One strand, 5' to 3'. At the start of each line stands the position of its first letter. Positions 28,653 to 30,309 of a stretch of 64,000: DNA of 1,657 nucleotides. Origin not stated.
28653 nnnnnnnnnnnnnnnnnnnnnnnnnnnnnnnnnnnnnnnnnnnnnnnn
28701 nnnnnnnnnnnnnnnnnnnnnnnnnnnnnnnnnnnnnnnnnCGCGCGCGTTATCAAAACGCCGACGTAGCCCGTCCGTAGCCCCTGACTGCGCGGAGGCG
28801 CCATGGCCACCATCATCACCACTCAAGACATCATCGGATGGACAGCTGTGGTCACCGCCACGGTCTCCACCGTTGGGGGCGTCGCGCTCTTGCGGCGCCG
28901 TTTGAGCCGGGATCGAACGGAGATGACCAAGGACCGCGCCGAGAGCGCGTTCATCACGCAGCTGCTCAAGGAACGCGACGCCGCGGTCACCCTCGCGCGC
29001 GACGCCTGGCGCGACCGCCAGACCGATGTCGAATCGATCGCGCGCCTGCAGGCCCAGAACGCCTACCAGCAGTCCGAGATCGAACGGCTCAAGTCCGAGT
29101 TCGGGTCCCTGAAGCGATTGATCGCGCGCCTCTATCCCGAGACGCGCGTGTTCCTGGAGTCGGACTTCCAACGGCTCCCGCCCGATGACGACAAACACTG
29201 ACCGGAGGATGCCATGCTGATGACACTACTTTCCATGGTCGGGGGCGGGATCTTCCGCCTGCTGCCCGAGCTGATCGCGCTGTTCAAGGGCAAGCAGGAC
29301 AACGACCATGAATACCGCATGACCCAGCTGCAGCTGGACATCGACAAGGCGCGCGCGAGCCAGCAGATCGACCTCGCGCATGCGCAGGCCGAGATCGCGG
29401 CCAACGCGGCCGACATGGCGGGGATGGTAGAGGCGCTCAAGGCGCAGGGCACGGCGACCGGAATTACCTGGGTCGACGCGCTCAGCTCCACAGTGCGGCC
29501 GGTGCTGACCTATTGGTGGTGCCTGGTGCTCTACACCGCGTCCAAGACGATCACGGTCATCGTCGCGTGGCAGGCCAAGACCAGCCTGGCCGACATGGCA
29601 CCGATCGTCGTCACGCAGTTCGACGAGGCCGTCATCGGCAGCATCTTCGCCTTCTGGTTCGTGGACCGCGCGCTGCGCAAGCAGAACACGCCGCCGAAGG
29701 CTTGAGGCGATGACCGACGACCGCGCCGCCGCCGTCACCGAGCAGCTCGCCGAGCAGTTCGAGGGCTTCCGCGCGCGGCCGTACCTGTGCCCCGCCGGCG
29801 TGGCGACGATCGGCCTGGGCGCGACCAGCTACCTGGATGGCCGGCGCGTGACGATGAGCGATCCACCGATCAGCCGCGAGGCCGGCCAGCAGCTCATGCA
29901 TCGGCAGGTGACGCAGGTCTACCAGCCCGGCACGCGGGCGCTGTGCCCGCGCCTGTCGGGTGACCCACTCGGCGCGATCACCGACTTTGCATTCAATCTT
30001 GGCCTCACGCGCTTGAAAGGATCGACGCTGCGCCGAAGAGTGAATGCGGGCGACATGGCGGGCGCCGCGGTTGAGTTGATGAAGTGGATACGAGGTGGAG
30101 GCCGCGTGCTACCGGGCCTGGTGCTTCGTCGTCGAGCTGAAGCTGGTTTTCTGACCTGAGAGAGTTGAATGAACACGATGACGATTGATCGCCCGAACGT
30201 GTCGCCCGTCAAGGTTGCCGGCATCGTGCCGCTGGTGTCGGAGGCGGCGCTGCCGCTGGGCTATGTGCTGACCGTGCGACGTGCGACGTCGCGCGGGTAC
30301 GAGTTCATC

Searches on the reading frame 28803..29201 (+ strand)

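Call 56: search_protein_families(library=pfam, proteins=[window:28803-29201:+], max_evalue=0.01)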
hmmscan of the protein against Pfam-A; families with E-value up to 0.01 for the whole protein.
window:28803-29201:+ (132 aa): 1 family
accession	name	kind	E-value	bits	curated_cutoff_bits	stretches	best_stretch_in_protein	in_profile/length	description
PF04012.17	PspA_IM30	-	0.0056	16.8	33.9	1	18-110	44-131/220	PspA/IM30 family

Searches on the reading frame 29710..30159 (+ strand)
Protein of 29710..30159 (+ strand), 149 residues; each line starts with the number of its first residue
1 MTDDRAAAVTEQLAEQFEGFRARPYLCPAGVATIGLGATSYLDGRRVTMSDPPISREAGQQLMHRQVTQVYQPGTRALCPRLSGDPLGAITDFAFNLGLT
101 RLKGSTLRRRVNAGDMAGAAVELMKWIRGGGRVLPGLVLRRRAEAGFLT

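Call 56: search_protein_families(library=pfam, proteins=[window:29710-30159:+], max_evalue=0.01)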
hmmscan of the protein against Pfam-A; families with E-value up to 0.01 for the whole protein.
window:29710-30159:+ (149 aa): 1 family
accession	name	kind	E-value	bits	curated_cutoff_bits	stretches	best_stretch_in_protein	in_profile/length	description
PF00959.24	Phage_lysozyme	-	5e-31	108.1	22.3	1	16-144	2-125/125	Phage lysozyme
